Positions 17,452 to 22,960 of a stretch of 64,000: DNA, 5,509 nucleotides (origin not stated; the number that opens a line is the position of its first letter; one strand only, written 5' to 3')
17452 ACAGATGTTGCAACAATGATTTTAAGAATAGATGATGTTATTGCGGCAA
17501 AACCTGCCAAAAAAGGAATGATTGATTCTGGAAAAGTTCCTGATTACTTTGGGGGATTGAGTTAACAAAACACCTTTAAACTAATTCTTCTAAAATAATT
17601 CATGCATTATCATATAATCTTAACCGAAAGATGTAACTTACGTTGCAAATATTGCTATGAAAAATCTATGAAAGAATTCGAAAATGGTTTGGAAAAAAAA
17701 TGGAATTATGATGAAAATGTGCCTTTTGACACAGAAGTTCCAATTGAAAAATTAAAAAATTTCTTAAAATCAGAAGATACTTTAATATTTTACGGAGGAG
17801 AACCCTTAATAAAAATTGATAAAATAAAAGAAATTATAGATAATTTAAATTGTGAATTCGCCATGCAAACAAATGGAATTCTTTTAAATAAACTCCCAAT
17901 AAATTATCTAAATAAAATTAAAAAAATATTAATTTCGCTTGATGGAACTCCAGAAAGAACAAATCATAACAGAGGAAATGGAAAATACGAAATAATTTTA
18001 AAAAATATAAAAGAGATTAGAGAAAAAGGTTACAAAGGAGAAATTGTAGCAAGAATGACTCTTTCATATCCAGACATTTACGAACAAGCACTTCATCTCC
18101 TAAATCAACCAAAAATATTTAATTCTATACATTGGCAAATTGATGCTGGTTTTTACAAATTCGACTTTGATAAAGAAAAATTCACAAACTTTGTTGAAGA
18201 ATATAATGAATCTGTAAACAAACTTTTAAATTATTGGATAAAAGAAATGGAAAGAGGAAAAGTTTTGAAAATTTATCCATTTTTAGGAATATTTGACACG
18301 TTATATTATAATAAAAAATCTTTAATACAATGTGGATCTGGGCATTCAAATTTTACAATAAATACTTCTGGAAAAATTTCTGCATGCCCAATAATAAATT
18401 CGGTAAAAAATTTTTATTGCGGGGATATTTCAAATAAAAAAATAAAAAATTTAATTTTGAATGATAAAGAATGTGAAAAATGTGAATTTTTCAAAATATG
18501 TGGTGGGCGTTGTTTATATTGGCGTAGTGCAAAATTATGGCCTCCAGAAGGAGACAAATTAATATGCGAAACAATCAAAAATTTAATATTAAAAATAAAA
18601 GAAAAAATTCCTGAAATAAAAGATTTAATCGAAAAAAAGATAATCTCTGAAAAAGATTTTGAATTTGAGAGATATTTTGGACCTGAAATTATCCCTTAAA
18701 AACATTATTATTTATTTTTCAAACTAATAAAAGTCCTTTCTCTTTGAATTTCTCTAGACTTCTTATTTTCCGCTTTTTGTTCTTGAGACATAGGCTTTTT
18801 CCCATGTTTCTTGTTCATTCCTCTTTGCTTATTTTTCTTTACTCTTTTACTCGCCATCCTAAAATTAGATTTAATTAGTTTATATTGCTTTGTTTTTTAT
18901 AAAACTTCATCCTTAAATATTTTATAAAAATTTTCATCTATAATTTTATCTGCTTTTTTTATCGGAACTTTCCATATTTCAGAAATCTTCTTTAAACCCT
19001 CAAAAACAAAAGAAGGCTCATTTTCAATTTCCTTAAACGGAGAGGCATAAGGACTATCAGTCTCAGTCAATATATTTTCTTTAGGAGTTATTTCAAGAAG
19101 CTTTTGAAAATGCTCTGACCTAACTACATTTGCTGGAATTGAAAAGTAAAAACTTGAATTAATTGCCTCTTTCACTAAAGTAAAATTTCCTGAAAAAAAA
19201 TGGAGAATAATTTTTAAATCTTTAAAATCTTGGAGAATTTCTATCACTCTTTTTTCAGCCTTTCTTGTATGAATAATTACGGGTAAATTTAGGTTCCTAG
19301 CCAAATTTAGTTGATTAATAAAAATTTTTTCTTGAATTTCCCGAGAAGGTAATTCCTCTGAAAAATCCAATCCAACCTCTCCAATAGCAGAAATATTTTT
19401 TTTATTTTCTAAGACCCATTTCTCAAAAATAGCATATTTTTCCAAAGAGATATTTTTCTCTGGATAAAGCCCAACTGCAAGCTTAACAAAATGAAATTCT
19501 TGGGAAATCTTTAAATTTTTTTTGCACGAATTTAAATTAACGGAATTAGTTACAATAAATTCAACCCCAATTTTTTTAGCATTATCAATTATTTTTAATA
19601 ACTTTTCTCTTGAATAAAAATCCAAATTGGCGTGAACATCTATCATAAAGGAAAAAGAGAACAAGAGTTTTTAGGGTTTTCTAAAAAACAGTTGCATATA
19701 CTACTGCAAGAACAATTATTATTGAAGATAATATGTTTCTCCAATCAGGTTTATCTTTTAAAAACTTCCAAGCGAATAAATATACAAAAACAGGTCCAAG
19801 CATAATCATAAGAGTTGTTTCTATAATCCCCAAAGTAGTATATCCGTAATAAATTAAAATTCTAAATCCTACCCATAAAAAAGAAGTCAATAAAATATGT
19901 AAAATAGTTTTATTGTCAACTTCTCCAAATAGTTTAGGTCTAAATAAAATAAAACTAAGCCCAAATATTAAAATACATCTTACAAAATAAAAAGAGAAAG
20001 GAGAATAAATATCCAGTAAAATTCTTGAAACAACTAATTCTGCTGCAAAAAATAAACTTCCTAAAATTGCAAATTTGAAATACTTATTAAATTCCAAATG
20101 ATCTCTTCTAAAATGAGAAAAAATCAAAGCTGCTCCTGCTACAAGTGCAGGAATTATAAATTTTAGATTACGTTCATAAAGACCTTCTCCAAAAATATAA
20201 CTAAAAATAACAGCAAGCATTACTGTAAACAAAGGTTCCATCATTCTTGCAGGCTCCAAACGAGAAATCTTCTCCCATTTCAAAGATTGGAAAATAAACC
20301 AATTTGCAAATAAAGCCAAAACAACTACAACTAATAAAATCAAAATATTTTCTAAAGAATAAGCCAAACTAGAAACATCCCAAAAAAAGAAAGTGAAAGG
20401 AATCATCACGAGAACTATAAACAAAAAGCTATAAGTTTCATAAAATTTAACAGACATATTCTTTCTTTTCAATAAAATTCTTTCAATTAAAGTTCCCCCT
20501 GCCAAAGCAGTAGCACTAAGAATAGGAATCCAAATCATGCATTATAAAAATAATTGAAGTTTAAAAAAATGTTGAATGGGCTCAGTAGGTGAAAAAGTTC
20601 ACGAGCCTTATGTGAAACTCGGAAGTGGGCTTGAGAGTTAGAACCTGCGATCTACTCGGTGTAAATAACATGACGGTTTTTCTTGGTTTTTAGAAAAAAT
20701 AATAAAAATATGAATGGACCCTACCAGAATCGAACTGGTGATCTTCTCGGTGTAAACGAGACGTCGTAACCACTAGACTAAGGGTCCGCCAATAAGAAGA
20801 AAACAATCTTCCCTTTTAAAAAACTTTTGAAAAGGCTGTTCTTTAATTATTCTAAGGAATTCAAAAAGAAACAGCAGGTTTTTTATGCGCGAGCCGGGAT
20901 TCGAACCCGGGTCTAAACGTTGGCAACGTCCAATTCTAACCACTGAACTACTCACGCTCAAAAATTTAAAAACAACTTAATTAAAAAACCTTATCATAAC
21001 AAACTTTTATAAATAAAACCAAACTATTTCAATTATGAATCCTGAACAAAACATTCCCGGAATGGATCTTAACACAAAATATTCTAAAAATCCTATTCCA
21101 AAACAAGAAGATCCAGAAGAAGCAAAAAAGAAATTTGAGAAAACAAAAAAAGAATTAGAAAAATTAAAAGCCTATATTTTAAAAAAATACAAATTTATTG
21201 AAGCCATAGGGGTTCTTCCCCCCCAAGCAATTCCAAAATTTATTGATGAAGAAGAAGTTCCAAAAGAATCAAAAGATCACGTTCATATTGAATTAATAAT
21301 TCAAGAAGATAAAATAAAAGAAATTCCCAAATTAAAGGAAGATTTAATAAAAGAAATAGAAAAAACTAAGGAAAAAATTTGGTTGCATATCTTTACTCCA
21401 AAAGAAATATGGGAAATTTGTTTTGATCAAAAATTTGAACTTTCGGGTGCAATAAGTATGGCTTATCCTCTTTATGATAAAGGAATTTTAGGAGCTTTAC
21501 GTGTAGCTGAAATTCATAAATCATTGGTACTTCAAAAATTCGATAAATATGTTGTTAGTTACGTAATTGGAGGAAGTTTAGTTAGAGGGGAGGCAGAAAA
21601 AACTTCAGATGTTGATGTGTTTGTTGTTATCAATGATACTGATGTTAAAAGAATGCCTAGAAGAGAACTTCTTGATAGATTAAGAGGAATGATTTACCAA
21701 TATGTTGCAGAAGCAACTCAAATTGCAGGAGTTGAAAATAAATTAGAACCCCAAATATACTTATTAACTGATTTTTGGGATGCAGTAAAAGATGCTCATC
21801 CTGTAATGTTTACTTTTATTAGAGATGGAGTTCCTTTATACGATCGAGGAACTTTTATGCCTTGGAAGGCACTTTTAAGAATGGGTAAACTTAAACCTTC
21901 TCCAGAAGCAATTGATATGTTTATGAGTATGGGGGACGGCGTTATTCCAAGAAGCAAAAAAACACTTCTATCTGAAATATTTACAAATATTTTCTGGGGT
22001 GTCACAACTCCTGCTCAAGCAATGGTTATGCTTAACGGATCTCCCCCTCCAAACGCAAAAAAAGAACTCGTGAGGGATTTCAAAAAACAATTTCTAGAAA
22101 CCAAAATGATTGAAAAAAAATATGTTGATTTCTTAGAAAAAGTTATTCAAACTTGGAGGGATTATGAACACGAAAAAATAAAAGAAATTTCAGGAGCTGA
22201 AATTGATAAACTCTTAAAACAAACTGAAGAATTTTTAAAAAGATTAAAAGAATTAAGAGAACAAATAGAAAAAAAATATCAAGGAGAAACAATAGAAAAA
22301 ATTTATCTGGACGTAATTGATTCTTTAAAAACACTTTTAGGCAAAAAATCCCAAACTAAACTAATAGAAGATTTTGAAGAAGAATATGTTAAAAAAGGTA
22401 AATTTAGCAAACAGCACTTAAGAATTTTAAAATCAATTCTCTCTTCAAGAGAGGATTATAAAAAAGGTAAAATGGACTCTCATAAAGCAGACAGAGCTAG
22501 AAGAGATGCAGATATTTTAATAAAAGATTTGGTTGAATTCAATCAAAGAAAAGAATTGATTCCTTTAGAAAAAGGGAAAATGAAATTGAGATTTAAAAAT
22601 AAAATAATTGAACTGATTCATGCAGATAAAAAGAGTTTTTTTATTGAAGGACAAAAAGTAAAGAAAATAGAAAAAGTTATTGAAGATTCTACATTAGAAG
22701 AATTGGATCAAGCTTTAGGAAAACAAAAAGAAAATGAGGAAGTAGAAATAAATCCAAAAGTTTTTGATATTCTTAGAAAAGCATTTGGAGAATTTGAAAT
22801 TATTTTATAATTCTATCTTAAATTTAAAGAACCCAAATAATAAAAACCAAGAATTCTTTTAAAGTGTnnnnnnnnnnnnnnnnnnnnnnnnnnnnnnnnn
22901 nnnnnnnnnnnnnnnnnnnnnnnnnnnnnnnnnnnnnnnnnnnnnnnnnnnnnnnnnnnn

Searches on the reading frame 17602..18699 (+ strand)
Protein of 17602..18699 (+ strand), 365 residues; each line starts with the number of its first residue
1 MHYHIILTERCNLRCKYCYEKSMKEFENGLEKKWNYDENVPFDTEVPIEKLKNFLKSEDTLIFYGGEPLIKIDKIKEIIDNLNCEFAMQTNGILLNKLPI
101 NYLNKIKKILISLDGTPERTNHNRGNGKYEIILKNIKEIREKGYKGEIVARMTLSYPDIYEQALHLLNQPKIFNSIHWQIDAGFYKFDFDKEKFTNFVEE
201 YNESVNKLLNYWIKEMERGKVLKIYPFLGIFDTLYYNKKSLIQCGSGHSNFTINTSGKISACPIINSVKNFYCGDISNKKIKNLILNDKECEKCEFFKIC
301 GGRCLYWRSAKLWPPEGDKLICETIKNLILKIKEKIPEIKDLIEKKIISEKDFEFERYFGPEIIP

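Call 15: search_protein_families(library=pfam, proteins=[window:17602-18699:+], max_evalue=0.1)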
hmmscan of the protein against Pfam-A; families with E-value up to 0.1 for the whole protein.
window:17602-18699:+ (365 aa): 3 families
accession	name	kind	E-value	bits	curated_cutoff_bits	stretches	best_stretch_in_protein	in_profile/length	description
PF04055.27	Radical_SAM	-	3.6e-18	66.7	29.5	1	5-156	1-152/166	Radical SAM superfamily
PF13353.11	Fer4_12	-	1.8e-08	35.2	22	1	8-122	12-122/137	4Fe-4S single cluster domain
PF13186.11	SPASM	-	0.053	14.2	21.5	0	244-294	1-51/67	Iron-sulfur cluster-binding domain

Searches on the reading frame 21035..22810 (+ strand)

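Call 8: search_protein_families(library=pfam, proteins=[window:21035-22810:+], max_evalue=0.1)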
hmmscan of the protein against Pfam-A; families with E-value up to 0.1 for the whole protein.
window:21035-22810:+ (591 aa): 3 families
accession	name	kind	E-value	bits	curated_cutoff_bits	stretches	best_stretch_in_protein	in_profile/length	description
PF01909.29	NTP_transf_2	-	1.2e-07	32.4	21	1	167-224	10-72/93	Nucleotidyltransferase domain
PF18765.7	Polbeta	-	0.00069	20.2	26.9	1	172-204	12-43/93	Polymerase beta, Nucleotidyltransferase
PF22600.2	MTPAP-like_central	-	0.007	16.9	27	0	164-219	32-86/139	Poly(A) RNA polymerase, mitochondrial-like, central palm domain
